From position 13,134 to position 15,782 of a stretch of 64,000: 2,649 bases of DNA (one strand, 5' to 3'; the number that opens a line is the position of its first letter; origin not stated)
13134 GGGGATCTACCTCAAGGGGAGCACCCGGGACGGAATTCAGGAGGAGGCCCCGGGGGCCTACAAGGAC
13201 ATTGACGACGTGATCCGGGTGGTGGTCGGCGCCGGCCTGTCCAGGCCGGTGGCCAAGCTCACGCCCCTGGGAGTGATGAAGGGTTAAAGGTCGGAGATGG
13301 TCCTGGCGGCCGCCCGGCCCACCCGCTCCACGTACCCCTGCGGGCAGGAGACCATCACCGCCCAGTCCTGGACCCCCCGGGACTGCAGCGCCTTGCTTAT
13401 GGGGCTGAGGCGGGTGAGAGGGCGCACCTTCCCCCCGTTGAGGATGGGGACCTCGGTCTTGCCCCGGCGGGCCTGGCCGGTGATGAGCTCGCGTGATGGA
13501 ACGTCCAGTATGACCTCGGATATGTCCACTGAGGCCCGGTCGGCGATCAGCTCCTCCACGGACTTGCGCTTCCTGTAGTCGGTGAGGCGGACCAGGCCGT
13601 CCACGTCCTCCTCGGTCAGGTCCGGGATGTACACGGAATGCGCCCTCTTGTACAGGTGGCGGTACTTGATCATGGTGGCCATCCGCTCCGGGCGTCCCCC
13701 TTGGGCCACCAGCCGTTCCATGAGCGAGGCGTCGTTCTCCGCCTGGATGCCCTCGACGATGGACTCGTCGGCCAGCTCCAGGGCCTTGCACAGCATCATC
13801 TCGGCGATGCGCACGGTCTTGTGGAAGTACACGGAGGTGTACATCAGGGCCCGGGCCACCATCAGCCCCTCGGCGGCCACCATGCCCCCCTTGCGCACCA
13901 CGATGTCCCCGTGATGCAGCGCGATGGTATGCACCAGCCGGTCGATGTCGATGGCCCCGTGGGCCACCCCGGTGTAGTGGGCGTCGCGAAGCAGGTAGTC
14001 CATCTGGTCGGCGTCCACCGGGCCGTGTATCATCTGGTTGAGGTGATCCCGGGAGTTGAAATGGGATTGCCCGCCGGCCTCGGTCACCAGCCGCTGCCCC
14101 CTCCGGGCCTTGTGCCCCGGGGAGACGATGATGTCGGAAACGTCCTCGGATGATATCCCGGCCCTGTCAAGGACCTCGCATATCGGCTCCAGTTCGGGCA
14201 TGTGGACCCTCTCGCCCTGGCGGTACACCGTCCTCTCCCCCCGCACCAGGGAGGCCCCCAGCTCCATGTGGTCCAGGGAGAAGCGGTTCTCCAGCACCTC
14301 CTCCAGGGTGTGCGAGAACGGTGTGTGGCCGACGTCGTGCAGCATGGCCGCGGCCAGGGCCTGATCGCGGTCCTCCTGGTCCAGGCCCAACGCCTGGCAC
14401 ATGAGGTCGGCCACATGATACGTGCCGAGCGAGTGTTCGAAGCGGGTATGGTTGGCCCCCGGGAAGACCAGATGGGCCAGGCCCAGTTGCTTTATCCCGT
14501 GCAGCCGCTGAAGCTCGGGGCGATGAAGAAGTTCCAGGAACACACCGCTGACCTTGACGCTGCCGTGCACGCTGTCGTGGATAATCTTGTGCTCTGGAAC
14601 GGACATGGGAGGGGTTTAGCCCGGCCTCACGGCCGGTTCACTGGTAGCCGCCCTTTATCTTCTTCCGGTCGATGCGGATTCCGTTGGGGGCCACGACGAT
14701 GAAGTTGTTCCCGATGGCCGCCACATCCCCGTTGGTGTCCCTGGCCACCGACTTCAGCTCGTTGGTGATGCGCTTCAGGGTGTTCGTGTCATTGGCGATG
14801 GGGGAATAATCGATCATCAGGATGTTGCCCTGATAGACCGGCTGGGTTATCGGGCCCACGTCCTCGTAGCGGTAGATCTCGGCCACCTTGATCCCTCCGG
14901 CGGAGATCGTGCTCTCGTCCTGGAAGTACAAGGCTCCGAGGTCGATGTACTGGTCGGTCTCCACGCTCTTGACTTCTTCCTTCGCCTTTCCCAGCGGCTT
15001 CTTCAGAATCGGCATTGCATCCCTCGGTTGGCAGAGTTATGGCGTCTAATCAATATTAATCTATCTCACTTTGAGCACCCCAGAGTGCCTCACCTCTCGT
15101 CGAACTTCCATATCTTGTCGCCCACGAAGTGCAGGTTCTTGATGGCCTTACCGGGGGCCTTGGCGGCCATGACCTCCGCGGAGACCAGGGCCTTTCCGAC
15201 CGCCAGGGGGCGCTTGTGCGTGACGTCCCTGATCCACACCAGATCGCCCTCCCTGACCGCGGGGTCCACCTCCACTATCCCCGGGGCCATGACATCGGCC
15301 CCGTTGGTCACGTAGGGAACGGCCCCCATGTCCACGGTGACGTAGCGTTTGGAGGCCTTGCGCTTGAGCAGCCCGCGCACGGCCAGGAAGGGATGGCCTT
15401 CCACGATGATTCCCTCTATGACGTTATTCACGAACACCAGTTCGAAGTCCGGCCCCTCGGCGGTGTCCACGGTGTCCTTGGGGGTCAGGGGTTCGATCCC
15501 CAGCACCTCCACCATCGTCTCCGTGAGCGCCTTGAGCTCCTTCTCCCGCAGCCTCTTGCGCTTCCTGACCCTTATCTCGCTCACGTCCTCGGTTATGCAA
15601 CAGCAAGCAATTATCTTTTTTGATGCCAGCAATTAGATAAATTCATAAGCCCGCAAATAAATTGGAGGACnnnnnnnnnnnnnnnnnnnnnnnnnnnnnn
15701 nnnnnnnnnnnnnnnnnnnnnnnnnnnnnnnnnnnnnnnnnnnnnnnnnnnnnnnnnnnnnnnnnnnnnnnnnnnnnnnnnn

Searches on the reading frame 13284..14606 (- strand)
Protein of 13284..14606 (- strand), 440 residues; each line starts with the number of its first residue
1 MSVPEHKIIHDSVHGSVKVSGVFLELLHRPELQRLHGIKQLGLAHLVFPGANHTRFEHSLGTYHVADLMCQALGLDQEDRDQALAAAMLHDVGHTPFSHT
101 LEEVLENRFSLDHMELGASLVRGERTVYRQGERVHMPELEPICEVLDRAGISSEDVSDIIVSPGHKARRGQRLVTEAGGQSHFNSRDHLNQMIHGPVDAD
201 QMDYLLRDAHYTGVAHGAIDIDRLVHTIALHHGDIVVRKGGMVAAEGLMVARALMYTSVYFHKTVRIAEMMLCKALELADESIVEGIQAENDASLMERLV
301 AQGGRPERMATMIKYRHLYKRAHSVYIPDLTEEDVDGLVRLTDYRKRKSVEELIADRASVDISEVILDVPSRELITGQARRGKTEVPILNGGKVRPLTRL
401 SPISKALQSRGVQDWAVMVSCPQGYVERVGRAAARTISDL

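Call 7: search_protein_families(library=pfam, proteins=[window:13284-14606:-], max_evalue=1)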
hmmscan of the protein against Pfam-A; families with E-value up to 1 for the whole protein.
window:13284-14606:- (440 aa): 3 families
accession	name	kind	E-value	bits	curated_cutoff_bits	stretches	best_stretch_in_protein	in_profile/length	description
PF19276.4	HD_assoc_2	-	9.3e-42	143.4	23.1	1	219-436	1-210/222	HD associated region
PF01966.28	HD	-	3e-13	50.5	22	1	55-126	1-71/116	HD domain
PF08668.18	HDOD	-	0.0016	18.4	22.9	1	57-107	97-145/196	HDOD domain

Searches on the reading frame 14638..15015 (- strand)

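Call 7: search_protein_families(library=pfam, proteins=[window:14638-15015:-], max_evalue=1)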
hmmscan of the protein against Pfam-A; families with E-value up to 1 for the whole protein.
window:14638-15015:- (125 aa): 2 families
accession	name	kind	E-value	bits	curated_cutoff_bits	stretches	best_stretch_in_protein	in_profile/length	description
PF04472.17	SepF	-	1.7e-13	51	27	1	42-115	1-72/72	Cell division protein SepF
PF19091.5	DUF5779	-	0.059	13.8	29.5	1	59-119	42-95/96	Family of unknown function (DUF5779)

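Call 8: search_protein_families(library=ncbifam, proteins=[window:14638-15015:-], max_evalue=1)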
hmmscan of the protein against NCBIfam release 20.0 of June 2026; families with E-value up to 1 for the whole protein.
window:14638-15015:- (125 aa): 0 families

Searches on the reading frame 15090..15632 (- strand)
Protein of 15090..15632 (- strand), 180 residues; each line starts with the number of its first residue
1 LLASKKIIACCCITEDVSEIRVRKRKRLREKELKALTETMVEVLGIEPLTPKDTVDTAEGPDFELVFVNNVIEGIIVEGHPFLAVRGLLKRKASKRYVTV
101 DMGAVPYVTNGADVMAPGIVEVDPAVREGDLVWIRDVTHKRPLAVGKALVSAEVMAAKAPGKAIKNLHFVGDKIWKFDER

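Call 7: search_protein_families(library=pfam, proteins=[window:15090-15632:-], max_evalue=1)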
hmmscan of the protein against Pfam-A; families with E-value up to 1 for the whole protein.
window:15090-15632:- (180 aa): 1 family
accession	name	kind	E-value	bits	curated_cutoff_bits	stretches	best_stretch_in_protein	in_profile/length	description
PF01472.26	PUA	-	1.2e-18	67.2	24.8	1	97-169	2-73/74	PUA domain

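Call 8: search_protein_families(library=ncbifam, proteins=[window:15090-15632:-], max_evalue=1)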
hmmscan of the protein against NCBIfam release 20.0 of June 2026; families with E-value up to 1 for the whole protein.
window:15090-15632:- (180 aa): 13 families
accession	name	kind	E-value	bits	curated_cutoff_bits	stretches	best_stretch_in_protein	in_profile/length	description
NF011153.0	PRK14560.1-4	equivalog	3.6e-50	170.1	169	1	20-177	1-160/162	putative RNA-binding protein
TIGR03684.1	arCOG00985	hypoth_equivalog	2.1e-45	154.3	120.6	1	25-177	1-154/154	arCOG04150 universal archaeal PUA-domain protein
NF011154.0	PRK14560.1-6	equivalog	4.2e-35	121.3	224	1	21-178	2-158/159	putative RNA-binding protein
NF011152.0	PRK14560.1-3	equivalog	5.9e-33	114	249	1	18-177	2-163/165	putative RNA-binding protein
NF011151.0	PRK14560.1-2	equivalog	2.4e-27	95.9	291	1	26-177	7-169/172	putative RNA-binding protein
TIGR00451.1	unchar_dom_2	domain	9.7e-27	93.3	27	1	69-172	4-107/107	uncharacterized domain 2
NF011150.0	PRK14560.1-1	equivalog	1.4e-18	67.2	217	1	25-177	3-150/155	putative RNA-binding protein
NF010368.0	PRK13795.1-3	equivalog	7.1e-10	37.8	588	1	90-166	124-199/635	hypothetical protein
NF010367.0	PRK13795.1-2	equivalog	5.2e-09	35.1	456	1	89-169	121-199/584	hypothetical protein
NF040592.1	tRNA_mod_ArcS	equivalog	5.4e-08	31.9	440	1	88-165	502-571/575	archaeosine synthase subunit alpha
NF003280.0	PRK04270.1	equivalog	1.8e-06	27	242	1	97-165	236-303/323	RNA-guided pseudouridylation complex pseudouridine synthase subunit Cbf5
NF010369.0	PRK13795.1-4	equivalog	1.9e-05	23.1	1086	1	92-135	131-174/633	hypothetical protein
TIGR00425.1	CBF5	equivalog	0.00011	21.5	238.15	1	95-164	237-305/322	RNA-guided pseudouridylation complex pseudouridine synthase subunit Cbf5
